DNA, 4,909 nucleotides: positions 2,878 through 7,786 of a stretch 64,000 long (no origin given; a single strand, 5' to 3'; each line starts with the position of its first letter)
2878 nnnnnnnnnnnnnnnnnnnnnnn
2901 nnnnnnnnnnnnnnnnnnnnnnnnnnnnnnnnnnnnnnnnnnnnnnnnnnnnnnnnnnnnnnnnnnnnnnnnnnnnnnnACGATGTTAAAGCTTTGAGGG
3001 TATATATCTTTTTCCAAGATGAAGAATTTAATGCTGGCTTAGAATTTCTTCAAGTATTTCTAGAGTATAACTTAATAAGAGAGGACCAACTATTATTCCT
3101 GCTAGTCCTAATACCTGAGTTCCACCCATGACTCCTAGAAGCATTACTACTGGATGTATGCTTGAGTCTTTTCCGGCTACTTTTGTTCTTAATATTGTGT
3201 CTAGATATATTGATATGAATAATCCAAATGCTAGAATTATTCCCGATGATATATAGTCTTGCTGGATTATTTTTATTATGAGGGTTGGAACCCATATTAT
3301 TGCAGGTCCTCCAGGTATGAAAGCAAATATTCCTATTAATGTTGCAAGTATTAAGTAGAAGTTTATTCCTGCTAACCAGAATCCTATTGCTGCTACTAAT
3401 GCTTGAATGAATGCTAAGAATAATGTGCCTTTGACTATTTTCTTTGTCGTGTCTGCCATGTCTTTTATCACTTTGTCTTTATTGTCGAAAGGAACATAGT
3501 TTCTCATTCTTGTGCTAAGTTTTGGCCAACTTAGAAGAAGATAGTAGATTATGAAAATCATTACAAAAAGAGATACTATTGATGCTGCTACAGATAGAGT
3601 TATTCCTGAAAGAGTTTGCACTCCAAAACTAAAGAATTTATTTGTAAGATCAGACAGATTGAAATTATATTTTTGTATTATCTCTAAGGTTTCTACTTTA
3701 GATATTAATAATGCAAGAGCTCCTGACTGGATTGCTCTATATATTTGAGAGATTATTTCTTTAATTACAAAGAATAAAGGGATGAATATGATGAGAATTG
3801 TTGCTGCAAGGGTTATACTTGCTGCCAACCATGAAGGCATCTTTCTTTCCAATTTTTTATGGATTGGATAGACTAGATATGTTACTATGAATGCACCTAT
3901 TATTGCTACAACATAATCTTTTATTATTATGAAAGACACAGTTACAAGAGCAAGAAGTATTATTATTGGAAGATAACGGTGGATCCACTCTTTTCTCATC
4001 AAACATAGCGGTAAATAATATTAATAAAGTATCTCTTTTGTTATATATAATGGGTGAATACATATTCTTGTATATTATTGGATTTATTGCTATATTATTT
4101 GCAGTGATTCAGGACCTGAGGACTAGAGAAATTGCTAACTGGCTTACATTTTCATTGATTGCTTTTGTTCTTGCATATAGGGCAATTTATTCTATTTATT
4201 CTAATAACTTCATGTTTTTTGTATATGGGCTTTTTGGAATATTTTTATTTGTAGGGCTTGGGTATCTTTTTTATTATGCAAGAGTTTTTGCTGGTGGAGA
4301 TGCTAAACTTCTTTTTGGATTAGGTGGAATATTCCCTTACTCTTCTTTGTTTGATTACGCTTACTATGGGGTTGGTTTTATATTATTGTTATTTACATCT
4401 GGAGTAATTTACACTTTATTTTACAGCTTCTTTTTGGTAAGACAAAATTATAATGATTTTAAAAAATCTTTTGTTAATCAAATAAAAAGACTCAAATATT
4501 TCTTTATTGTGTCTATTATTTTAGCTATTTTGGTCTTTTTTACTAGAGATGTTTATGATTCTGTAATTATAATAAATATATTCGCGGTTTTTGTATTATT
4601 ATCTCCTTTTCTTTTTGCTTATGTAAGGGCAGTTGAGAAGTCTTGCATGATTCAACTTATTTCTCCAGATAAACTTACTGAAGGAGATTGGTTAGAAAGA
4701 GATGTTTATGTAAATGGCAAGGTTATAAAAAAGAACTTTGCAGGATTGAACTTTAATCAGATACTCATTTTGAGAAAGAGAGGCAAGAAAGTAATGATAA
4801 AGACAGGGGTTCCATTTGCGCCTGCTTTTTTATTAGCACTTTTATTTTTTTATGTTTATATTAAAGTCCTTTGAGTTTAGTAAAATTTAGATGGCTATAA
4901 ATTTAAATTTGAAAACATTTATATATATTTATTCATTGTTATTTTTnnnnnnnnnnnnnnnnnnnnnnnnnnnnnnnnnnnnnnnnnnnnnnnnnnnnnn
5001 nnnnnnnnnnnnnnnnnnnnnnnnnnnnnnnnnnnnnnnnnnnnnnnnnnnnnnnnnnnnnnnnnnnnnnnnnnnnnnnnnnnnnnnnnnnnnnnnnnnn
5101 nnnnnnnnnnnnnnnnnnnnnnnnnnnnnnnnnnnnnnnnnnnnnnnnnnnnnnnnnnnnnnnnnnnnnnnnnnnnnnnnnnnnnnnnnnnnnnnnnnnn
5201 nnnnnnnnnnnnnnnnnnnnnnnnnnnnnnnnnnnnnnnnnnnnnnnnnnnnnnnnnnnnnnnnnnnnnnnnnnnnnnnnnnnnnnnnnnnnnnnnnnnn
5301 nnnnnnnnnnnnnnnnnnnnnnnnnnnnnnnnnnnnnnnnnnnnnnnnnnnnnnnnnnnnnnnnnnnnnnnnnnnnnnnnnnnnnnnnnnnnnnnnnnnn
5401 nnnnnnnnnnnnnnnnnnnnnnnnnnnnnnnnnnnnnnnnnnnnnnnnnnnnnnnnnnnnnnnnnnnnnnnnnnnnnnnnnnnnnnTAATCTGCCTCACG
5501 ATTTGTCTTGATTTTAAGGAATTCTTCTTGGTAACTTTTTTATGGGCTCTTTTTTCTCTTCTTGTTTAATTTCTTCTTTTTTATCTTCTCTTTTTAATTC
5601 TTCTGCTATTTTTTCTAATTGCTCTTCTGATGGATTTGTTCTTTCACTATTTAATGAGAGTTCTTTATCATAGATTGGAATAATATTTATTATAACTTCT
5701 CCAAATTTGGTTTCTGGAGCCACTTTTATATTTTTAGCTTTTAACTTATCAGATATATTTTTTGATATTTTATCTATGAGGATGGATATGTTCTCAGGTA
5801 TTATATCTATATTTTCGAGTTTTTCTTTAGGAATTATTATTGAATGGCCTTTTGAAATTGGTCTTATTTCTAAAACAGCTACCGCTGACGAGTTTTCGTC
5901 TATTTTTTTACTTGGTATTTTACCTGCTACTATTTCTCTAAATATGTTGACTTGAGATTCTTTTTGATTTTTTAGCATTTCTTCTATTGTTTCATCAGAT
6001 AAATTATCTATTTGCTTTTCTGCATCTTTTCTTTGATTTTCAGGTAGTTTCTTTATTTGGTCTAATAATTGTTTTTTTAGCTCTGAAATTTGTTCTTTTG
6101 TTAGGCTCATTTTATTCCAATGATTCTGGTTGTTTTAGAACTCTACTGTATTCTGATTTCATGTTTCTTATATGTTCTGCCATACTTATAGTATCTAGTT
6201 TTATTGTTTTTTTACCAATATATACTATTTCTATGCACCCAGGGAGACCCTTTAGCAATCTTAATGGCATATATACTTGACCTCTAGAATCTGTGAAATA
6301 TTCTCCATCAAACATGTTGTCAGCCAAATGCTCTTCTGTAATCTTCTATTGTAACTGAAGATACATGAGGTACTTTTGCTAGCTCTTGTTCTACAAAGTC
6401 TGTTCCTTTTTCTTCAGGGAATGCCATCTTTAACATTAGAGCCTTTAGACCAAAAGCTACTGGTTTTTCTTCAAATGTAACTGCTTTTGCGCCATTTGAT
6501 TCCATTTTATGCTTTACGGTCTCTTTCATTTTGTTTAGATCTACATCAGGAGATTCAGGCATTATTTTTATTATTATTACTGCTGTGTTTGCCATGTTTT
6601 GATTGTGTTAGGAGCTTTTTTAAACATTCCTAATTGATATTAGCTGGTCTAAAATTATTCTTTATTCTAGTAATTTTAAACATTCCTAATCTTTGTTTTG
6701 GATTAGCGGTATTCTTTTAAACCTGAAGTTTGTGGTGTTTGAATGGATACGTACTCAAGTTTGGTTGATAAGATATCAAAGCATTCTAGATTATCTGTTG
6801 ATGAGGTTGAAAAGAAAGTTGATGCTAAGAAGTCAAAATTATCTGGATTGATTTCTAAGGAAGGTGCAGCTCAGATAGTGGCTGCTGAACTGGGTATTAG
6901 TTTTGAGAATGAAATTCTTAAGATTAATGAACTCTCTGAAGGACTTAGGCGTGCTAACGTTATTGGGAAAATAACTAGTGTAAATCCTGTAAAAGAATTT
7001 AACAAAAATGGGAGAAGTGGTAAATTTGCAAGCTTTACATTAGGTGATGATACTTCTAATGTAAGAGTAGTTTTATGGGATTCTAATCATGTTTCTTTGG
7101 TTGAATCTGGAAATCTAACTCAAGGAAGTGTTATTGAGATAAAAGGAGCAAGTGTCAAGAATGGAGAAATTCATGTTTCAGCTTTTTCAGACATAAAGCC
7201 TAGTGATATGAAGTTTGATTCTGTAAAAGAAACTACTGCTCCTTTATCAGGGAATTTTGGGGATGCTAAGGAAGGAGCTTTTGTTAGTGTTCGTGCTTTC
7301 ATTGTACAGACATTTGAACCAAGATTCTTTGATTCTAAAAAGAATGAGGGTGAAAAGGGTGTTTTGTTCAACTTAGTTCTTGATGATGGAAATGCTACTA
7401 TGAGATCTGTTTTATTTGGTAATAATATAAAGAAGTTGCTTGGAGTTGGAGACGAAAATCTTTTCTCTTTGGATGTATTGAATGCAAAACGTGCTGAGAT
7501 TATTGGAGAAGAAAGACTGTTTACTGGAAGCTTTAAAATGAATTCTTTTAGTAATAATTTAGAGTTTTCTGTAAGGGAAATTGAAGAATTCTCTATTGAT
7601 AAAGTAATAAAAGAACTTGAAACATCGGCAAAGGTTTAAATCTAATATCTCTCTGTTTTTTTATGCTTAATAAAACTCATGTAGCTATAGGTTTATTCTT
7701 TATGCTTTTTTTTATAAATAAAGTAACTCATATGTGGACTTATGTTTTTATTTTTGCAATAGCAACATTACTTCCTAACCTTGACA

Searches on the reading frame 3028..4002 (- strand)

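Call 82: search_protein_families(library=pfam, proteins=[window:3028-4002:-], max_evalue=0.01)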
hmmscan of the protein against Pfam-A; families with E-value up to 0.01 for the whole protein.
window:3028-4002:- (324 aa): 2 families
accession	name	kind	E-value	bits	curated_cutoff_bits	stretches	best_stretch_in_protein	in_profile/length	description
PF01594.21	AI-2E_transport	-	4.4e-44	151.4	34.3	1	14-320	4-326/327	AI-2E family transporter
PF02378.23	PTS_EIIC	-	0.00049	19.7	30.7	1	22-99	111-188/319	Phosphotransferase system, EIIC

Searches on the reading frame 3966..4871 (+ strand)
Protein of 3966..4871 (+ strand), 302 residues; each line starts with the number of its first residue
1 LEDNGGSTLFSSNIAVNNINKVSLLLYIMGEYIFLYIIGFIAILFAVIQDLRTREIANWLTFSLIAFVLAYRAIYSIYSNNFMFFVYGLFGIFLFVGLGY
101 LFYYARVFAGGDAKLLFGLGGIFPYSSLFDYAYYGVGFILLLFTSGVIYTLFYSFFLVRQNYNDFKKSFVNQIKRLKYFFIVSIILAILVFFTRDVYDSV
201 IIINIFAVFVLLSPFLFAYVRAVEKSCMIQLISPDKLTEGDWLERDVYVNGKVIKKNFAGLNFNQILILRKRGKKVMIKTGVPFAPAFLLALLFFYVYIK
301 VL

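Call 82: search_protein_families(library=pfam, proteins=[window:3966-4871:+], max_evalue=0.01)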
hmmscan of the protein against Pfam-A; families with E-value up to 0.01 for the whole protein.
window:3966-4871:+ (302 aa): 1 family
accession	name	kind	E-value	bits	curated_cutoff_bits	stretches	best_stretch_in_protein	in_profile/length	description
PF01478.23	Peptidase_A24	-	2.9e-11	44.2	26.5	1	38-150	2-103/104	Type IV leader peptidase family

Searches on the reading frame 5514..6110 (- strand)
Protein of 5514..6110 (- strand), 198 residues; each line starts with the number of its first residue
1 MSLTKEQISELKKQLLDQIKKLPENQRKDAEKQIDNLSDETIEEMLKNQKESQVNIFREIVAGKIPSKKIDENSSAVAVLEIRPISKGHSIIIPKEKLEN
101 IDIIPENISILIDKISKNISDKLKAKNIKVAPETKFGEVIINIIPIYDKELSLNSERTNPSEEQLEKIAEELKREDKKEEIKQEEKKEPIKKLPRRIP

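Call 82: search_protein_families(library=pfam, proteins=[window:5514-6110:-], max_evalue=0.01)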
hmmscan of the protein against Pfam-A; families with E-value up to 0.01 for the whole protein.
window:5514-6110:- (198 aa): 2 families
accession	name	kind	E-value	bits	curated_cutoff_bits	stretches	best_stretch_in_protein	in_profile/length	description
PF01230.28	HIT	-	2.9e-06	28.2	21.5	1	63-127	2-70/98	HIT domain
PF11969.13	DcpS_C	-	0.00016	22.5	24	1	56-136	3-84/114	Scavenger mRNA decapping enzyme C-term binding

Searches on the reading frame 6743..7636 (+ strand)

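Call 53: search_protein_families(library=pfam, proteins=[window:6743-7636:+], max_evalue=0.001)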
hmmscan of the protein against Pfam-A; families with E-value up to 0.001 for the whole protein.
window:6743-7636:+ (298 aa): 2 families
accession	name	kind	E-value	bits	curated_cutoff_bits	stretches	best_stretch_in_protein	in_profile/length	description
PF01336.31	tRNA_anti-codon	-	1.4e-09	38.2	27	1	73-140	3-60/75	OB-fold nucleic acid binding domain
PF24903.1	OB_MEIOB_N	-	7.6e-07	28.9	27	0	57-143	4-94/140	MEIOB, N-terminal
